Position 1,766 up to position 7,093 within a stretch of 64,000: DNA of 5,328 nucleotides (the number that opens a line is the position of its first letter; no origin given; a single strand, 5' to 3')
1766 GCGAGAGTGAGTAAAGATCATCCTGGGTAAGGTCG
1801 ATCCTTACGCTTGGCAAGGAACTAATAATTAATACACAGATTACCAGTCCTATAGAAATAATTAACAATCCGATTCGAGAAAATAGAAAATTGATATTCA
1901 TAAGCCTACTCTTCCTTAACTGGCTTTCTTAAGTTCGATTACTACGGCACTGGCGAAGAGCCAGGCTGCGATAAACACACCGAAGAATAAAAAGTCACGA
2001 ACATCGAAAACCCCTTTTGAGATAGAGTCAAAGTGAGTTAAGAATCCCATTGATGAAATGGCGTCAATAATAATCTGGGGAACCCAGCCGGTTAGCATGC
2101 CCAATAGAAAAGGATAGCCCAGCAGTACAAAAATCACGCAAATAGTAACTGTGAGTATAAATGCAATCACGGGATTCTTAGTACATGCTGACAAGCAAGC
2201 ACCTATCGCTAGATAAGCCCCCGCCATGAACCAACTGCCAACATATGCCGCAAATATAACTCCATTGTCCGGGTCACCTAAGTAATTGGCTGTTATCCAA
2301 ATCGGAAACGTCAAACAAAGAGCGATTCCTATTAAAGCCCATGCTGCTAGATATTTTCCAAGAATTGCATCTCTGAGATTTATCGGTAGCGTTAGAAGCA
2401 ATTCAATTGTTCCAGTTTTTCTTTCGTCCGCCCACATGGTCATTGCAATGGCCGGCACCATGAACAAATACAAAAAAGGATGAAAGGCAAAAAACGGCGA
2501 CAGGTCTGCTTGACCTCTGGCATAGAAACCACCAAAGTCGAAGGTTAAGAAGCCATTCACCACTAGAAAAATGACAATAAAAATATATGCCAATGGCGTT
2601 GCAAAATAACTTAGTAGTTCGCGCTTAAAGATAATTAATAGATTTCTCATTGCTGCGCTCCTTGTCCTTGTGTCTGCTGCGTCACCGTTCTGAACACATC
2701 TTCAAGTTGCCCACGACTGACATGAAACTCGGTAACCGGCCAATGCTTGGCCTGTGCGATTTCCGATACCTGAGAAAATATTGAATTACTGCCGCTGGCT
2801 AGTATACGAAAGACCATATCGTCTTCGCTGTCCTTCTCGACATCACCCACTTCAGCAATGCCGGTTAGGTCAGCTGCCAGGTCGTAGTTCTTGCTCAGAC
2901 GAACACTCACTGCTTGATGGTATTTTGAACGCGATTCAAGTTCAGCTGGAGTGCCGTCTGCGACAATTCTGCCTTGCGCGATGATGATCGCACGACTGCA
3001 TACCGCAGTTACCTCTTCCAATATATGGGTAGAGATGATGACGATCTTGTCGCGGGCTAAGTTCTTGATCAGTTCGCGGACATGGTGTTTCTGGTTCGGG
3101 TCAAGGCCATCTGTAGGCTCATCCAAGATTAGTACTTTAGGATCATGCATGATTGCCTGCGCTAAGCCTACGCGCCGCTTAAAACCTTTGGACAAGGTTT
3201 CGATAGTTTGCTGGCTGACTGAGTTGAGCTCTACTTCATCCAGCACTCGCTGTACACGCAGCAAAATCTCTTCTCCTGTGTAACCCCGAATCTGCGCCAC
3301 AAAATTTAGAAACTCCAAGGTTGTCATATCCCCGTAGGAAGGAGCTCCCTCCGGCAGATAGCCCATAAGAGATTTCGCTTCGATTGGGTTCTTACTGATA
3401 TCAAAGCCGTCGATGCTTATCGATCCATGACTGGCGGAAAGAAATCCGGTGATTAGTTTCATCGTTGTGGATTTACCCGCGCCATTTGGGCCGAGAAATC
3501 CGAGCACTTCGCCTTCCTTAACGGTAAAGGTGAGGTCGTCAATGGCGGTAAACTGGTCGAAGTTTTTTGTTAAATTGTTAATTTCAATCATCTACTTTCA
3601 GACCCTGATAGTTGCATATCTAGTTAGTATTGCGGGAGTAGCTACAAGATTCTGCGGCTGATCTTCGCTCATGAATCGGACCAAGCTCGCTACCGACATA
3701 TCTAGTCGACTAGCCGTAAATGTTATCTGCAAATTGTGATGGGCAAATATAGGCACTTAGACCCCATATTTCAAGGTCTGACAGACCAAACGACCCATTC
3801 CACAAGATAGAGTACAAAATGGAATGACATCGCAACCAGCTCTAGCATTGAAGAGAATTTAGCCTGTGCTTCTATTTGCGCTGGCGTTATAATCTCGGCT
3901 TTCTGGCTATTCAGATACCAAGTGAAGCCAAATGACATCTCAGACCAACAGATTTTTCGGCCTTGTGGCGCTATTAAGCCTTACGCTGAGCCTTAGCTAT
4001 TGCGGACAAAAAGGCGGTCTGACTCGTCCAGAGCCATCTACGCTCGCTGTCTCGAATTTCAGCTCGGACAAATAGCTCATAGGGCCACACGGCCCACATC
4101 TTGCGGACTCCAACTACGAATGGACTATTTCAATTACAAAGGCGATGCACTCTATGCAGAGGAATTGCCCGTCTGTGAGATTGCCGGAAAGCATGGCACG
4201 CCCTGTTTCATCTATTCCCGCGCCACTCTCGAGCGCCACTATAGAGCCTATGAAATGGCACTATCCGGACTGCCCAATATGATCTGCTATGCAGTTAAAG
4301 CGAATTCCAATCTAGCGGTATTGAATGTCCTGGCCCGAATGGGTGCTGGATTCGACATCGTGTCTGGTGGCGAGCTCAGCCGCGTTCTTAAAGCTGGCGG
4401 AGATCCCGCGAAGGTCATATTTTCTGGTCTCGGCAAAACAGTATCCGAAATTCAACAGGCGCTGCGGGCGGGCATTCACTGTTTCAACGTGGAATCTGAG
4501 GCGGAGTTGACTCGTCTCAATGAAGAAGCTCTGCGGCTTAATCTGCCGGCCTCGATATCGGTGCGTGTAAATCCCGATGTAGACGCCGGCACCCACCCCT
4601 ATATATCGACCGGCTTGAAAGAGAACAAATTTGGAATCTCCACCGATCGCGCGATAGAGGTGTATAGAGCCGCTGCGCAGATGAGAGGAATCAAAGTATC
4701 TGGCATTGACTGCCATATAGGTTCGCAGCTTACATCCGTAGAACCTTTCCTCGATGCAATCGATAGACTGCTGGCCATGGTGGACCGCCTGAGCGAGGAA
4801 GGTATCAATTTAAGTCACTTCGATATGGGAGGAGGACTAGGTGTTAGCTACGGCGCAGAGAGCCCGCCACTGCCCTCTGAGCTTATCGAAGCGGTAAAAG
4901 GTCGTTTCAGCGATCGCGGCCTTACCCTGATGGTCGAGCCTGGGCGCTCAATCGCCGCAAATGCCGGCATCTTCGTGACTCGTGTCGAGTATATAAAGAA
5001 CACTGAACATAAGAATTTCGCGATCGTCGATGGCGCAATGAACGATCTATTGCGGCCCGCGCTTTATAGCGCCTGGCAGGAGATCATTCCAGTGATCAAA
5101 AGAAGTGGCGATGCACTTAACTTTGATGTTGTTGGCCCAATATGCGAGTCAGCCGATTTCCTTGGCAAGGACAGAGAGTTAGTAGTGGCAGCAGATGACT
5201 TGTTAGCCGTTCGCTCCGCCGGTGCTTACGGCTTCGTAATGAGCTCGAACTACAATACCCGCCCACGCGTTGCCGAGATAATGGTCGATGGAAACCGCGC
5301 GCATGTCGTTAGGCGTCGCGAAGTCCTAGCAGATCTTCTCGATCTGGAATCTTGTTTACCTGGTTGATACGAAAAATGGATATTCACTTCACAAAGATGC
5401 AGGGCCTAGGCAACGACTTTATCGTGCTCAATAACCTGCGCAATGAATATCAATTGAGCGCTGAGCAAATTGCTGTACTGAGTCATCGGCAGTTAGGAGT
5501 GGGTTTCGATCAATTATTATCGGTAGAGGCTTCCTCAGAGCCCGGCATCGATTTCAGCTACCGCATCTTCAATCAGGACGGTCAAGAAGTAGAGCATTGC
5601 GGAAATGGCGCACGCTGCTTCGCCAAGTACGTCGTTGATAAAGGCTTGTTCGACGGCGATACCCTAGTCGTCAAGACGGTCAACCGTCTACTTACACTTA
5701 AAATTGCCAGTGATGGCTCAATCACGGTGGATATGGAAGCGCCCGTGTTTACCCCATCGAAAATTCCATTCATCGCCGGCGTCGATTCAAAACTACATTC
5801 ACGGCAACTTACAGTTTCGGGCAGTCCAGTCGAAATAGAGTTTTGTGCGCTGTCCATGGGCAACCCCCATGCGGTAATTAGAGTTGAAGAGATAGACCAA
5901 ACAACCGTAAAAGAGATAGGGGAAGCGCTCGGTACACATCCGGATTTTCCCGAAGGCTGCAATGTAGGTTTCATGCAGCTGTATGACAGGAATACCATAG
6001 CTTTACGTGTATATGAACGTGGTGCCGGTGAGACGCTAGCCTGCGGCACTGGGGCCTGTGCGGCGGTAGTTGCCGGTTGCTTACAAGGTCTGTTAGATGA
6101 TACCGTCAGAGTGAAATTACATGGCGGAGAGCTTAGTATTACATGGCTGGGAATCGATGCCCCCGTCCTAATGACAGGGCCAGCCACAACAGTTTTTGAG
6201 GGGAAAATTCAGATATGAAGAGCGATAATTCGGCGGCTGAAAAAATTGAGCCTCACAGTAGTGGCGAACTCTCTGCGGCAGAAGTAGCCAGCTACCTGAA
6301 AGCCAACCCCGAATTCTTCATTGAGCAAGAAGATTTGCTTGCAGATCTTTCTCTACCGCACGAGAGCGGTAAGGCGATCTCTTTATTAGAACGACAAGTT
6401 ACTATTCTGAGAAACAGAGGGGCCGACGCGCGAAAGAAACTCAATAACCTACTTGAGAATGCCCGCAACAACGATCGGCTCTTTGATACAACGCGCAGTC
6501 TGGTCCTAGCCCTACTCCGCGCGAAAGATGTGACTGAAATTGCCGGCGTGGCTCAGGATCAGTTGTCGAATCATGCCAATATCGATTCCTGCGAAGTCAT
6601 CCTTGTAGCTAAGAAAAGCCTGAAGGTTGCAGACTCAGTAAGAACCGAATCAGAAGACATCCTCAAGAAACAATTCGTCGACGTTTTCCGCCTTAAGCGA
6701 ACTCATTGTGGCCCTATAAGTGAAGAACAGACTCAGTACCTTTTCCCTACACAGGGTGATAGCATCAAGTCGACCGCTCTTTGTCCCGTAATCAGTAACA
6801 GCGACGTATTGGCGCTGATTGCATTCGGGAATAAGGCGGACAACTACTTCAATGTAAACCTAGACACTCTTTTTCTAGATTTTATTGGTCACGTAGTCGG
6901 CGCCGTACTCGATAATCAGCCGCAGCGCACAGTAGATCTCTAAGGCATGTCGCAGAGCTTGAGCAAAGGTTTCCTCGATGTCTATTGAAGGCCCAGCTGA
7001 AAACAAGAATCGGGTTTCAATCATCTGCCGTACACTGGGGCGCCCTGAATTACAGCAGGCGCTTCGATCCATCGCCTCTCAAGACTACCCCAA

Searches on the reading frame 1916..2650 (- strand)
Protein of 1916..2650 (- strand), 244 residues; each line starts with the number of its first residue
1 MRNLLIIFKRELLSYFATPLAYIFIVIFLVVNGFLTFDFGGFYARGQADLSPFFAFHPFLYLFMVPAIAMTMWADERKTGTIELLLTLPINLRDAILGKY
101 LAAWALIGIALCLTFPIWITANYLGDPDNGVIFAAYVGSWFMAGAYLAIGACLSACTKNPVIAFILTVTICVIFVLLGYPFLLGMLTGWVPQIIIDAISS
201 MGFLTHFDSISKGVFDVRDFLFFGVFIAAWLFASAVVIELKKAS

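Call 34: search_protein_families(library=ncbifam, proteins=[window:1916-2650:-], max_evalue=0.00001)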
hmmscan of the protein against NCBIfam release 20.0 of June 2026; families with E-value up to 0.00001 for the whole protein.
window:1916-2650:- (244 aa): 1 family
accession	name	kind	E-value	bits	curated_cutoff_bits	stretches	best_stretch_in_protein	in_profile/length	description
TIGR03518.1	ABC_perm_GldF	equivalog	1.4e-49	169.3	288.5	1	6-238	3-237/240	gliding motility-associated ABC transporter permease subunit GldF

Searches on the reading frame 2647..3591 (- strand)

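Call 34: search_protein_families(library=ncbifam, proteins=[window:2647-3591:-], max_evalue=0.00001)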
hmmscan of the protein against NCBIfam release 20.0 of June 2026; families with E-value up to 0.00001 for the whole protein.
window:2647-3591:- (314 aa): 184 families (the best 25 are shown)
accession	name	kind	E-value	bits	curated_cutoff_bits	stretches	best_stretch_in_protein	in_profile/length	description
TIGR03522.1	GldA_ABC_ATP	equivalog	6.1e-92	308.3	402.6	1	2-304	3-301/301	gliding motility-associated ABC transporter ATP-binding subunit GldA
TIGR01188.1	drrA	subfamily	2.5e-66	224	312.45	1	9-304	1-301/302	daunorubicin resistance ABC transporter, ATP-binding protein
NF033858.1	ABC2_perm_RbbA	equivalog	1.5e-55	188.6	1050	1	2-223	267-489/909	ribosome-associated ATPase/putative transporter RbbA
TIGR03864.1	PQQ_ABC_ATP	hypoth_equivalog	2.5e-49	167.9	302.25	1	2-223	2-224/236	ABC transporter, ATP-binding subunit, PQQ-dependent alcohol dehydrogenase system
NF010060.0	PRK13537.1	equivalog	3.3e-49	167.5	521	1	2-251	16-266/314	nodulation factor ABC transporter ATP-binding protein NodI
TIGR04406.1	LPS_export_lptB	equivalog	1.9e-48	164.9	240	1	2-223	2-227/239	LPS export ABC transporter ATP-binding protein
TIGR03740.1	galliderm_ABC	subfamily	4.9e-48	163.7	309.75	1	3-213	2-206/223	lantibiotic protection ABC transporter ATP-binding subunit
NF010059.0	PRK13536.1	equivalog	1.6e-43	148.8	549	1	2-218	44-261/342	nodulation factor ABC transporter ATP-binding protein NodI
TIGR01288.1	nodI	equivalog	2.6e-42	144.9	424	1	2-218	5-222/303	nodulation factor ABC transporter ATP-binding protein NodI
NF008144.0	PRK10895.1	equivalog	1.7e-40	139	381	1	4-220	6-226/241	LPS export ABC transporter ATP-binding protein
NF006987.0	PRK09452.1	equivalog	2.1e-40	138.6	482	1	1-219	17-236/378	spermidine/putrescine ABC transporter ATP-binding protein PotA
TIGR04521.1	ECF_ATPase_2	equivalog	7.6e-40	136.7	330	1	13-243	17-257/279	energy-coupling factor transporter ATPase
TIGR03265.1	PhnT2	equivalog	1.9e-38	132.6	457.7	1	2-220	5-224/353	putative 2-aminoethylphosphonate ABC transporter ATP-binding protein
TIGR04520.1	ECF_ATPase_1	equivalog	2.6e-38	132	315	1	2-244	1-249/269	energy-coupling factor transporter ATPase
NF043075.1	MMSYN1_0197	equivalog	3.8e-38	131.3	550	1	1-218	2-220/341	spermidine/putrescine ABC transporter ATP-binding protein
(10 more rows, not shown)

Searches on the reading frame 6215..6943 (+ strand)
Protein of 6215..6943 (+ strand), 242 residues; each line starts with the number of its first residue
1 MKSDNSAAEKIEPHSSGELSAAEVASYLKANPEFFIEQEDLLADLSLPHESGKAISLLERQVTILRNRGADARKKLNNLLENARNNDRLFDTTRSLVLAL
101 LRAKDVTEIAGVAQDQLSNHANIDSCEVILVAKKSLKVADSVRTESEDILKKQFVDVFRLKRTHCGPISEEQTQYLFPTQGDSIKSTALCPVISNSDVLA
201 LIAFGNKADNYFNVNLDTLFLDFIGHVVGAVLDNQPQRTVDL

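Call 34: search_protein_families(library=ncbifam, proteins=[window:6215-6943:+], max_evalue=0.00001)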
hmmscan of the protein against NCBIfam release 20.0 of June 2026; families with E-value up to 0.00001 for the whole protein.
window:6215-6943:+ (242 aa): 1 family
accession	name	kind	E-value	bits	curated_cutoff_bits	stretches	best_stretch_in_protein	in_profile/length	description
NF008203.0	PRK10963.1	equivalog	6.7e-20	71.4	254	1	17-232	12-227/234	hypothetical protein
